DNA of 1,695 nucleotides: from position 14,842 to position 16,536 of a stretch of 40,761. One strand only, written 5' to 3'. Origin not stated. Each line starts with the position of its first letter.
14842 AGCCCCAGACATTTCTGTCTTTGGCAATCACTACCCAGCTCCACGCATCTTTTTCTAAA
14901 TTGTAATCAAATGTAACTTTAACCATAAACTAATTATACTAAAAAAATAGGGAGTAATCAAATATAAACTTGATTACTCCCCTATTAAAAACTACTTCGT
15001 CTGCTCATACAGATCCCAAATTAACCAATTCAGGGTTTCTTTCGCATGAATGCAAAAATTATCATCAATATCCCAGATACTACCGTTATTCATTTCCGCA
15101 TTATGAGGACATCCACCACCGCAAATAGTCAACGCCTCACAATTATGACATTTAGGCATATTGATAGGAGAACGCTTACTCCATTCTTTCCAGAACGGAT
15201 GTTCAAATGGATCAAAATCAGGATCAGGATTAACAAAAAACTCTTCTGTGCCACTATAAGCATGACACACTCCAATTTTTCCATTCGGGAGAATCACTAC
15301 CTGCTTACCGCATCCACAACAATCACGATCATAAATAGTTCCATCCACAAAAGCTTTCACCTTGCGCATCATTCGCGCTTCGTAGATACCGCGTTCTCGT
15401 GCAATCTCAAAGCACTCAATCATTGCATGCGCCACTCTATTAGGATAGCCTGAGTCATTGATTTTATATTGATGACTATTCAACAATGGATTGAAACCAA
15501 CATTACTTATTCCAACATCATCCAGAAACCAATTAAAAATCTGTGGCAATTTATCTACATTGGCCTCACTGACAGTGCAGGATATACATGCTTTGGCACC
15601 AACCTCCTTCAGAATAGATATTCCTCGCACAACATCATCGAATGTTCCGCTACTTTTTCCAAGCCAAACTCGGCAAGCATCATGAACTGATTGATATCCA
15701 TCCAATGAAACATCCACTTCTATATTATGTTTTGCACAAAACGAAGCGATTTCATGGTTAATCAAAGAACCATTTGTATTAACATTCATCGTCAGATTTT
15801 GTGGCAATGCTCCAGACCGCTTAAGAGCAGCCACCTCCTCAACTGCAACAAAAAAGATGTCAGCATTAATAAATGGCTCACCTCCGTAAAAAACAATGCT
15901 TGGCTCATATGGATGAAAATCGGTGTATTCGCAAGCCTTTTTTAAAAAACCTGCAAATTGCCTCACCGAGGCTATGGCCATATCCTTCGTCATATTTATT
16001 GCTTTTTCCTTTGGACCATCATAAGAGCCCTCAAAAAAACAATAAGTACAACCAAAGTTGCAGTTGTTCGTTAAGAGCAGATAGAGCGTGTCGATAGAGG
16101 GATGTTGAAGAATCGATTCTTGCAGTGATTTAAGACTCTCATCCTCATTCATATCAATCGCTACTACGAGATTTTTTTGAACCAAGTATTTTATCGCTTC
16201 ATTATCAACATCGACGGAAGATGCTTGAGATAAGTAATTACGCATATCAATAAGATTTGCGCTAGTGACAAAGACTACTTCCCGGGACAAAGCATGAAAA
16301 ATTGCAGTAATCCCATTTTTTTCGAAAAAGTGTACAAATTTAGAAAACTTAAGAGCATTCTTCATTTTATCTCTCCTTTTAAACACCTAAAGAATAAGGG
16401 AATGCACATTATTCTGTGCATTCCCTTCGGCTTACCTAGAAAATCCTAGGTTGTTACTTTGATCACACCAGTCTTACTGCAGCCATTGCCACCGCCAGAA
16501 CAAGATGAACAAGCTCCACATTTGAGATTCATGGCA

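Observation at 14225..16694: Compact radical-SAM/SPASM RiPP-like cassette (Cys-rich peptide + maturase + HExxH protein) in a reduced-genome background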

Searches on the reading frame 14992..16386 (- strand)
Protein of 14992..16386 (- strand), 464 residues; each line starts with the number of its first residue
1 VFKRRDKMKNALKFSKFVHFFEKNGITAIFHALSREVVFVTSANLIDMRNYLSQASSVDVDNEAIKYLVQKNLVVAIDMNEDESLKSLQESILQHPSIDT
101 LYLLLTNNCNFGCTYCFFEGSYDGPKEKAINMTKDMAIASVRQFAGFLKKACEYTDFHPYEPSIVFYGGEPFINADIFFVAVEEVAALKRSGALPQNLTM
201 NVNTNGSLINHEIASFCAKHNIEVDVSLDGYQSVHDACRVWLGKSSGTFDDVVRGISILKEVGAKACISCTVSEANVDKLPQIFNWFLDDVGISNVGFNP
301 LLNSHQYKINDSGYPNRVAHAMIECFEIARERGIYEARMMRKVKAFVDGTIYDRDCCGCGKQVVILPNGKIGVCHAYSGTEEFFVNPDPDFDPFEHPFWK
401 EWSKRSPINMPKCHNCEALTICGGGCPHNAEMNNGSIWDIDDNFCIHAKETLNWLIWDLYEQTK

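Call 3: search_protein_families(library=ncbifam, proteins=[window:14992-16386:-], max_evalue=0.1)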
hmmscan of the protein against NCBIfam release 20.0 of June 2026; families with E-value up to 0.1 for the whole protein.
window:14992-16386:- (464 aa): 74 families (the best 25 are shown)
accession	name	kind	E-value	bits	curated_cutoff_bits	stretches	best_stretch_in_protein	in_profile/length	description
TIGR04136.1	rSAM_FibroRumin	equivalog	6.5e-82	275.8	400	1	14-461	1-455/458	FibroRumin system radical SAM peptide maturase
NF047865.1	rSAM_PapB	equivalog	4.4e-43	147.8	340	1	98-437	2-327/330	PapB family radical SAM/SPASM ranthipeptide maturase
TIGR03906.1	quino_hemo_SAM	equivalog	6.1e-34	117.5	453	1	44-438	43-426/467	quinohemoprotein amine dehydrogenase maturation protein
TIGR03942.1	sulfatase_rSAM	equivalog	2.1e-33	115.9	349.45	1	107-445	9-343/363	anaerobic sulfatase maturase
NF038107.1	rSAM_NF038107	equivalog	1.9e-32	112.6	600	1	12-438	1-411/444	Cys-every-fifth radical SAM/SPASM peptide maturase CefB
TIGR04064.1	rSAM_nif11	equivalog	4.2e-31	108.2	518.7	1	58-453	43-427/459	nif11-like peptide radical SAM maturase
NF041298.1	rSAM_mat_DynA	equivalog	2.6e-29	102.3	450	1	106-446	8-340/356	dynobactin maturation radical SAM/SPASM protein DynA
NF041707.1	rSAM_YhhB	equivalog_domain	2.6e-29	102.3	445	2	98-298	1-192/369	cyclophane-forming radical SAM/SPASM peptide maturase YhhB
TIGR04068.1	rSAM_ocin_clost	equivalog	4.4e-29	101.7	500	1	17-261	1-234/462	Cys-rich peptide radical SAM maturase CcpM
TIGR03974.1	rSAM_six_Cys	equivalog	1.4e-28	99.9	425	1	56-448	57-438/451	thioether cross-link-forming SCIFF peptide maturase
TIGR04163.1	rSAM_cobopep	equivalog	1.6e-28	99.7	375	1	97-451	62-411/428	peptide-modifying radical SAM enzyme CbpB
TIGR04463.1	rSAM_vs_C_rich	equivalog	2.6e-26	92.4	525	1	23-428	8-396/438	TIGR04463 family radical SAM/SPASM RiPP maturase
NF040492.1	not_ScfB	exception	3.3e-24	85.6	855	1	49-434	50-423/450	ScfB-related radical SAM/SPASM orphan maturase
NF035951.1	rSAM_RumMC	equivalog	8.8e-24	84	720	1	68-266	80-267/510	RumMC family radical SAM sactipeptide maturase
TIGR04261.1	rSAM_GlyRichRpt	subfamily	4.3e-23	81.9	310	1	106-299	4-184/363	cyclophane-forming radical SAM/SPASM peptide maturase GrrM/OscB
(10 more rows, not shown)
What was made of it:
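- On FibroRumin RiPP system (TIGR04135/TIGR04136): 275.8 bits, E 6.5e-82, full-length alignment (call 3).
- On SCIFF / ranthipeptide: 99.9 and 147.8 bits (call 3).
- On Sactipeptide: The nearest sactisynthase model, RumMC, scores 84 bits against a cut-off of 720 (call 3).
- On Anaerobic sulfatase maturase: 115.9 bits (call 3).
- The next hits are PapB at 148 bits and QhpD and anSME at about 116-118 bits (call 3). The nearest named families are Cys-rich RiPP maturases (call 3).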

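Call 4: search_protein_families(library=pfam, proteins=[window:14992-16386:-], max_evalue=0.1)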
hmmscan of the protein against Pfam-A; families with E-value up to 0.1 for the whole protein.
window:14992-16386:- (464 aa): 2 families
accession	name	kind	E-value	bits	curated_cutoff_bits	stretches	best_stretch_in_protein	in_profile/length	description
PF04055.27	Radical_SAM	-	4.9e-14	53.3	29.5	1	105-268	3-146/166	Radical SAM superfamily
PF13353.11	Fer4_12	-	0.0002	22.1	22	1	104-232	10-119/137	4Fe-4S single cluster domain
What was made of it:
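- On Radical SAM/SPASM RiPP maturase: Pfam Radical_SAM at 4.9e-14 (call 4).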

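Call 9: find_homologous_proteins(query=window:14992-16386:-, max_evalue=1e-20)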
Query window:14992-16386:- (464 aa): 704 proteins with E <= 1e-20 among 3760 candidates; the best 120 are listed.
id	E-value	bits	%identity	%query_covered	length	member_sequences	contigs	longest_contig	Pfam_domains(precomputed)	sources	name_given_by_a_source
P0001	0.0e+0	1081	100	98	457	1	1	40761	PF04055.28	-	-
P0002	2.2e-275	932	84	98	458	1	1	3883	PF04055.28,PF13353.12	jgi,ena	-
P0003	8.4e-266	900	81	98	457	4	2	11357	PF04055.28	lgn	-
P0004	2.9e-263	892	80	98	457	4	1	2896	PF04055.28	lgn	-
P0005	3.6e-259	878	78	98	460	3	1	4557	PF04055.28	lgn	-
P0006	1.1e-253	860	77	98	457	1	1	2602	PF04055.28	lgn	-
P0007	3.2e-253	859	77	98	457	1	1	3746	PF04055.28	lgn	-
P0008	1.5e-252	857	76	98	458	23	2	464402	PF04055.28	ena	-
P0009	9.0e-252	854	76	98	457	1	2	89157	PF04055.28,PF13353.12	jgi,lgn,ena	-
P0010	4.0e-251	852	77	98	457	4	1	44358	PF04055.28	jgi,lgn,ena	-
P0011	4.5e-250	848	75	98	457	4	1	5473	PF04055.28,PF13353.12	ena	-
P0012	1.8e-246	837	76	97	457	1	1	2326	PF04055.28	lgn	-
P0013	3.3e-244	829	74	98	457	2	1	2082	PF04055.28,PF13353.12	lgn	-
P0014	1.9e-243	827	75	98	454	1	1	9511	PF04055.28,PF13353.12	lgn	-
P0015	2.7e-242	823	74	98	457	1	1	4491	PF04055.28,PF13353.12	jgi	-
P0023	1.0e-226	771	69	98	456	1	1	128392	PF04055.28,PF13353.12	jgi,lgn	-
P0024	2.0e-223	761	69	98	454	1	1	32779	PF04055.28,PF13353.12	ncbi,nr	ncbi:MAG: SPASM domain-containing protein [Candidatus Berkelbacteria bacterium]|nr:SPASM domain-cont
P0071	1.2e-117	412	42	97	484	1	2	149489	PF04055.28,PF13353.12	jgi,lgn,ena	-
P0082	1.6e-114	401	40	100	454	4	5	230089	PF04055.28,PF13353.12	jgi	jgi:uncharacterized protein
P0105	1.2e-109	385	39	99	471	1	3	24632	PF04055.28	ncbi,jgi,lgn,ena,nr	ncbi:MAG: radical SAM protein [Patescibacteria group bacterium]|nr:radical SAM protein [Patescibacte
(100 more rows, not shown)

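Call 11: find_encoding_contigs(protein=P0008, flank=6000, max_places=2)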
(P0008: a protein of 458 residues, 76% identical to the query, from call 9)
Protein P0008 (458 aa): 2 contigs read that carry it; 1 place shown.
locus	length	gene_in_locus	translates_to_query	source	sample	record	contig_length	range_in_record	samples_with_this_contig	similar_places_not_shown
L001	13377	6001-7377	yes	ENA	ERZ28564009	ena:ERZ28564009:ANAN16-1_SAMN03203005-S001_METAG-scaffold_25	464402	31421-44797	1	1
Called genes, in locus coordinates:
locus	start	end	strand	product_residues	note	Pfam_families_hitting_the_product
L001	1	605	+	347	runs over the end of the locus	PF00162:PGK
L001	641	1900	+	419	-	PF03952:Enolase_N, PF00113:Enolase_C, PF13378:MR_MLE_C (faint)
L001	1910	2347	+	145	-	-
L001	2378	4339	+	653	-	PF10101:DUF2339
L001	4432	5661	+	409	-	PF00754:F5_F8_type_C (weak), PF13163:DUF3999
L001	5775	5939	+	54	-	-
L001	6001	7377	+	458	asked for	PF04055:Radical_SAM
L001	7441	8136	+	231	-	-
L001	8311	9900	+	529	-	PF01676:Metalloenzyme, PF06415:iPGM_N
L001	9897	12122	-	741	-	-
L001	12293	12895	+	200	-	-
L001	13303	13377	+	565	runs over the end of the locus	PF13632:Glyco_trans_2_3 (weak)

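Call 12: find_encoding_contigs(protein=P0024, flank=6000, max_places=2)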
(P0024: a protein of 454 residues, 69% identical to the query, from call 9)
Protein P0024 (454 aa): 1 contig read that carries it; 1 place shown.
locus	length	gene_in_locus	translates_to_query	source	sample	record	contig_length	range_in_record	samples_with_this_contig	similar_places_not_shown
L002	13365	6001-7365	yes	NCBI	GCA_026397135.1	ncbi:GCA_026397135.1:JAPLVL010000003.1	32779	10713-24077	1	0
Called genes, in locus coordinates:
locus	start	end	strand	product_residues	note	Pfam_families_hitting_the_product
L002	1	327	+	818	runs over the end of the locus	PF00133:tRNA-synt_1, PF01406:tRNA-synt_1e (faint), PF09334:tRNA-synt_1g, PF08264:Anticodon_1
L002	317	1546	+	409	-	PF05193:Peptidase_M16_C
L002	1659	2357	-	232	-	-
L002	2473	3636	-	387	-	-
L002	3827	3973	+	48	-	-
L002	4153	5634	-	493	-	-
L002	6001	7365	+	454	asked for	PF04055:Radical_SAM, PF13353:Fer4_12 (weak)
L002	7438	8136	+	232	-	-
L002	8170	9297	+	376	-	-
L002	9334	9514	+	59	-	-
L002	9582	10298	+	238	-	-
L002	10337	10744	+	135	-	-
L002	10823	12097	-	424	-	PF12679:ABC2_membrane_2, PF12698:ABC2_membrane_3, PF12730:ABC2_membrane_4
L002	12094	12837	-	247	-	PF00005:ABC_tran, PF13304:AAA_21 (weak)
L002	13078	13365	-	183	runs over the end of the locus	-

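Call 13: find_encoding_contigs(protein=P0023, flank=6000, max_places=2)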
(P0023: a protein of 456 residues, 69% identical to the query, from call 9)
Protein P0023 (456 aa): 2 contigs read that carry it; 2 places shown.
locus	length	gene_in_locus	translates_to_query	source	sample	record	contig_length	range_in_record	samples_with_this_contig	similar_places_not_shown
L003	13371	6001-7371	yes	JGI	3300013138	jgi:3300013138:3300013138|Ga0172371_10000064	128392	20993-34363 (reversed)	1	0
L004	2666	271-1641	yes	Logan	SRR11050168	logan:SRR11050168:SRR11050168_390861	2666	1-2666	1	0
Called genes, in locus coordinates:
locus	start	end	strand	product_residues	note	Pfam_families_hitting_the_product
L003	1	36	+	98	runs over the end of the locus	-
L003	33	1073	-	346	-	PF06750:A24_N_bact, PF01478:Peptidase_A24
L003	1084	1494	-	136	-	PF13470:PIN_3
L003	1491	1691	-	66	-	-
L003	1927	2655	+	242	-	PF00376:MerR, PF12728:HTH_17 (weak), PF13411:MerR_1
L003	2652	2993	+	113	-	PF14213:DUF4325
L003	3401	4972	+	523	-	PF13575:DUF4135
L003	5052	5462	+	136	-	PF00583:Acetyltransf_1, PF13673:Acetyltransf_10, PF13508:Acetyltransf_7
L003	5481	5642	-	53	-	-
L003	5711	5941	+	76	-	PF27848:FibroRuminTarg (faint)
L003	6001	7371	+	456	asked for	PF04055:Radical_SAM, PF13353:Fer4_12 (weak)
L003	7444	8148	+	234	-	-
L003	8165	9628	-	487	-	PF00512:HisKA, PF02518:HATPase_c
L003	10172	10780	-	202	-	-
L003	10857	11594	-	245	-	PF17284:Spermine_synt_N, PF01564:Spermine_synth, PF05175:MTS, PF13847:Methyltransf_31 (weak)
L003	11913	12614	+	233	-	PF00483:NTP_transferase, PF12804:NTP_transf_3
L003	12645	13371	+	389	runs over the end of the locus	PF13477:Glyco_trans_4_2, PF13439:Glyco_transf_4, PF13579:Glyco_trans_4_4, PF20706:GT4-conflict (weak), PF00534:Glycos_transf_1, PF13692:Glyco_trans_1_4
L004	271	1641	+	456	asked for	PF04055:Radical_SAM, PF13353:Fer4_12 (weak)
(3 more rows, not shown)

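Call 17: search_protein_families(library=pfam, proteins=[L003:5711-5941:+, L001:5775-5939:+], max_evalue=10)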
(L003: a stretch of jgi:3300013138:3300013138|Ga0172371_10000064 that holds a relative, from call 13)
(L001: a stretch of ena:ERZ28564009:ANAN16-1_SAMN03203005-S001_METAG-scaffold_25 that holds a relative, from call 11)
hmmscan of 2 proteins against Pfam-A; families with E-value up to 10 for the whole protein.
L003:5711-5941:+ (76 aa): 1 family
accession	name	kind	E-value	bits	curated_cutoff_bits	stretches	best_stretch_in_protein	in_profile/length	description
PF02272.25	DHHA1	-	0.098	13.6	25.9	1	5-68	19-84/102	DHHA1 domain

L001:5775-5939:+ (54 aa): 0 families

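Call 18: search_solved_structures(query=window:14992-16386:-, max_evalue=0.001, show_alignments=2)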
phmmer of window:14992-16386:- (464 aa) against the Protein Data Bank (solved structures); distinct sequences matched with E-value up to 0.001: 8.
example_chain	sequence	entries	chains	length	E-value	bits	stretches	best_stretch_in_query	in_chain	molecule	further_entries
8vpo_A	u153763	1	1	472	2.6e-21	79.2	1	32-449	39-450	Radical SAM core domain-containing protein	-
5wgg_A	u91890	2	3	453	1.6e-16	63.4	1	47-433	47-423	Radical SAM domain protein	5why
4k37_A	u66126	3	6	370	1.5e-11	47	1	100-450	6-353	Anaerobic sulfatase-maturating enzyme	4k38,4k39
4k36_A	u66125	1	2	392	1.8e-11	46.7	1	100-450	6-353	Anaerobic sulfatase-maturating enzyme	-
9gm3_A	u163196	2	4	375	3.1e-10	42.6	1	95-261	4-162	ChlB radical SAM domain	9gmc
6efn_A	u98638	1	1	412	4.6e-05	25.6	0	198-283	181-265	Sporulation killing factor maturation protein SkfB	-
7vob_C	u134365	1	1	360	0.00015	23.9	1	164-293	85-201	Cytosylglucuronate decarboxylase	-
7voc_C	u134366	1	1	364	0.00016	23.8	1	164-293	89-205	Cytosylglucuronate decarboxylase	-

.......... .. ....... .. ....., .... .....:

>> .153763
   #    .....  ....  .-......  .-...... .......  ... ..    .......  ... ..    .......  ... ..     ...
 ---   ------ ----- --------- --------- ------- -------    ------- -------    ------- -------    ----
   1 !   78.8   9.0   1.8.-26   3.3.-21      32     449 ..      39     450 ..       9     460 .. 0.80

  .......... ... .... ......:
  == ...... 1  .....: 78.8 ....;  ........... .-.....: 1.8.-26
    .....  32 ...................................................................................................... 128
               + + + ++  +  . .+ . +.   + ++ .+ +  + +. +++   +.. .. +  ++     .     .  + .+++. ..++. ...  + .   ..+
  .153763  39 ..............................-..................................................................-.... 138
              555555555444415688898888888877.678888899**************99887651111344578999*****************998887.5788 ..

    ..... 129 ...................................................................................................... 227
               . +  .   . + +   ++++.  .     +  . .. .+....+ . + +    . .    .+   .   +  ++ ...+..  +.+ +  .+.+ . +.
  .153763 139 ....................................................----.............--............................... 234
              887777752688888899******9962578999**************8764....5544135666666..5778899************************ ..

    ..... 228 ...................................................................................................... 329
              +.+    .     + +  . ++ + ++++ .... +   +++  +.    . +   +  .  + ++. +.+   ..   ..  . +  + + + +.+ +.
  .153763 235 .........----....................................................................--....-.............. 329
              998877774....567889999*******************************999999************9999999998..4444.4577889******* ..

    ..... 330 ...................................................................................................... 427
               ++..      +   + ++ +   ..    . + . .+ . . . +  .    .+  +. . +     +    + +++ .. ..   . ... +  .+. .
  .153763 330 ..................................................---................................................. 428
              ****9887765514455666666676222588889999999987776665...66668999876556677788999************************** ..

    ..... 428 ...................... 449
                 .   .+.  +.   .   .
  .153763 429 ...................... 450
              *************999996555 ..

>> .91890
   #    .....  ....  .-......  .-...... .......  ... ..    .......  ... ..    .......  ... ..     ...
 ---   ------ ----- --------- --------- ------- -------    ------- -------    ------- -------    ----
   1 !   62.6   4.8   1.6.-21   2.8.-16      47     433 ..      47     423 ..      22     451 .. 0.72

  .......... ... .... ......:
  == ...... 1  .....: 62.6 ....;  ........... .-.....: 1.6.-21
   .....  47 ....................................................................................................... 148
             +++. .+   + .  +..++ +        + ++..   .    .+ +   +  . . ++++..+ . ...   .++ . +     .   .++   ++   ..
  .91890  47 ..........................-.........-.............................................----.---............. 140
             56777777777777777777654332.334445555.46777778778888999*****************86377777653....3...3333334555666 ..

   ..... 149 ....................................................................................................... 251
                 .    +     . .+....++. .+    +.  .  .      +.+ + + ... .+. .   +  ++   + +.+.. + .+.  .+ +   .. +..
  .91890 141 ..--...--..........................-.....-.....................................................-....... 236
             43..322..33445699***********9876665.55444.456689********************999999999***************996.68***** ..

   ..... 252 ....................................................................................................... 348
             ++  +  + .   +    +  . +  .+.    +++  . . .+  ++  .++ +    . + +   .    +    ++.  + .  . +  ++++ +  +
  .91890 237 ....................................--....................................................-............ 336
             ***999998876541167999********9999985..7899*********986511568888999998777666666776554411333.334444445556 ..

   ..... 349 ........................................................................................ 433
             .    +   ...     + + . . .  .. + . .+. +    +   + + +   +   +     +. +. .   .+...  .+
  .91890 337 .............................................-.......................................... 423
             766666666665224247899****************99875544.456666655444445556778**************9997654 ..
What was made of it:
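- The best PDB sequence hits are TigE (8vpo) and CteB (5wgg), and the alignments reach into their N-terminal domains (call 18). TigE is the best PDB sequence hit (call 18).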

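Call 57: find_encoding_contigs(protein=P0082, flank=4000, max_places=1)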
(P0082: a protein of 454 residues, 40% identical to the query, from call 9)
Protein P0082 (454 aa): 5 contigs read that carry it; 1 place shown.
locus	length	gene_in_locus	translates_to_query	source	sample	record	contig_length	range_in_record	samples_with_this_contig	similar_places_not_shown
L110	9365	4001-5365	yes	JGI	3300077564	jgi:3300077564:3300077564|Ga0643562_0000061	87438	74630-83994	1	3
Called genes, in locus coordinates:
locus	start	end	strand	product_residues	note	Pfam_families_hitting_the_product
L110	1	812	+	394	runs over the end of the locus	PF01702:TGT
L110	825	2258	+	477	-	PF00133:tRNA-synt_1 (faint), PF01406:tRNA-synt_1e, PF01921:tRNA-synt_1f (faint), PF09334:tRNA-synt_1g, PF09190:DALR_2, PF23493:CysS_C (weak)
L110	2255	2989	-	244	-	PF01978:TrmB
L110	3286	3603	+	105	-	PF12647:RNHCP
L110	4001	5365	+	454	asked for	PF04055:Radical_SAM, PF13353:Fer4_12 (weak)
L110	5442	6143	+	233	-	-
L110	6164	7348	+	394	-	PF00579:tRNA-synt_1b, PF22421:SYY_C-terminal, PF01479:S4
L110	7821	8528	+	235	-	PF02568:ThiI (weak), PF03054:tRNA_Me_trans (weak), PF06508:QueC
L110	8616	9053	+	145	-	PF11969:DcpS_C, PF01230:HIT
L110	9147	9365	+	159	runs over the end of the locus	-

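Call 58: find_encoding_contigs(protein=P0071, flank=4000, max_places=1)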
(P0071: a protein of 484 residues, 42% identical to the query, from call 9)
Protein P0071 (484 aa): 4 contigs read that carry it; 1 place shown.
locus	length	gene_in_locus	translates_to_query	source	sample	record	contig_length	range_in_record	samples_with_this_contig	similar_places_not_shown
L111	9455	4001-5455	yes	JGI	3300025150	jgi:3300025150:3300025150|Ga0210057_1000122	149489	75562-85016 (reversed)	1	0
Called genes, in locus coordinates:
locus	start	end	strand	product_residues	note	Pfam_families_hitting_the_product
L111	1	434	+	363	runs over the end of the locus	PF04055:Radical_SAM, PF13186:SPASM (weak)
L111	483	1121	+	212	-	-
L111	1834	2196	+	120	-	PF05635:23S_rRNA_IVP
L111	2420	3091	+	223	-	-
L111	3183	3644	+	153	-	-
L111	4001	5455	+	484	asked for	PF13353:Fer4_12 (weak), PF04055:Radical_SAM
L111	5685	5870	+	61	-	-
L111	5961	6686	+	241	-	-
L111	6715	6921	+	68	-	-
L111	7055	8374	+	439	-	PF04055:Radical_SAM, PF13353:Fer4_12 (weak)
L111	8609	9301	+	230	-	-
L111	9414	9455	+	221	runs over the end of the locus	PF16927:HisKA_7TM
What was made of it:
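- L111 has three rSAM cassettes followed by a HisKA_7TM kinase (call 58).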

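Call 59: find_encoding_contigs(protein=P0105, flank=4000, max_places=1)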
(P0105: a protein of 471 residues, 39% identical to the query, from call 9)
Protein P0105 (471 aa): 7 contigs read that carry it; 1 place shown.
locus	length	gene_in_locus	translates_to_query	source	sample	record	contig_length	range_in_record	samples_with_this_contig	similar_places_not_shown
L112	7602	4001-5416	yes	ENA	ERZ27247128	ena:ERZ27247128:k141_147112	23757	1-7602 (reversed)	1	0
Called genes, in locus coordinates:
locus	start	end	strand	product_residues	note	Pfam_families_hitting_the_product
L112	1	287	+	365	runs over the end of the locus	PF01041:DegT_DnrJ_EryC1, PF00155:Aminotran_1_2 (weak)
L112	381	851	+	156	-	-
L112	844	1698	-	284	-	PF02498:Bro-N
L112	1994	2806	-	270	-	PF01209:Ubie_methyltran, PF08241:Methyltransf_11, PF08242:Methyltransf_12, PF13649:Methyltransf_25, PF13847:Methyltransf_31 (weak)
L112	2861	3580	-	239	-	-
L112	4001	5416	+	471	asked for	PF04055:Radical_SAM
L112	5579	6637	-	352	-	PF13310:Virulence_RhuM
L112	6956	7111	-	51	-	-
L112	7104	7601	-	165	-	?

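Call 65: predict_structure(alignment_id=A3)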
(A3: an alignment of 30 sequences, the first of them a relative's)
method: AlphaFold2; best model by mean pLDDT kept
length: 457 residues; sequences in the alignment: 30
mean_pLDDT: 92.4   pTM: 0.90
mean pLDDT of the five models: 92.4, 91.4, 90.8, 90.5, 90.1
residues with pLDDT >= 90: 348; 70-90: 99; 50-70: 9; < 50: 1
segments of 3 or more residues with pLDDT < 50: none
pLDDT, mean of each block of 10 residues (from residue 1): 81 97 95 94 78 75 93 91 91 97 88 82 95 98 94 92 95 99 97 97 99 98 94 90 98 97 93 97 93 89 92 95 86 84 86 95 95 94 95 95 94 91 92 91 95 93
secondary structure, 60 per line:
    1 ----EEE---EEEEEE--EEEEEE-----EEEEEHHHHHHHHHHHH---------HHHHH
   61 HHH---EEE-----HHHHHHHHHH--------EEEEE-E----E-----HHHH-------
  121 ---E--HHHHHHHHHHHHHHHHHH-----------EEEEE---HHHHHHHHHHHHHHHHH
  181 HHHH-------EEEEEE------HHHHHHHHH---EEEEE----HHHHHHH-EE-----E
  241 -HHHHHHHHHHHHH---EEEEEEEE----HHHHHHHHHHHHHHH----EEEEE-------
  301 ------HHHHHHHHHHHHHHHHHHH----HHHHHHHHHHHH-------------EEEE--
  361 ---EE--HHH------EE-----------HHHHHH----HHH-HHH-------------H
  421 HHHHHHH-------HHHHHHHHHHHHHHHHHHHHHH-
elements in order: E5-7 E11-16 E19-24 E30-34 H35-46 H56-63 E67-69 H75-84 E93-97 H110-113 H127-144 E156-160 H164-184 E192-197 H204-212 E216-220 H225-231 H242-254 E258-265 H270-284 E289-293 H307-325 H330-341 E355-358 H390-395 H420-427 H435-456
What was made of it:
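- On Radical SAM/SPASM RiPP maturase: In the AF2 model residues 11-84 run strand, strand, strand, helix, helix, (short strand), helix, with pLDDT mostly above 75 (call 65).
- The AF2 model has pLDDT 92.4 and an N-terminal strand-strand-strand-helix-helix-helix order (call 65).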
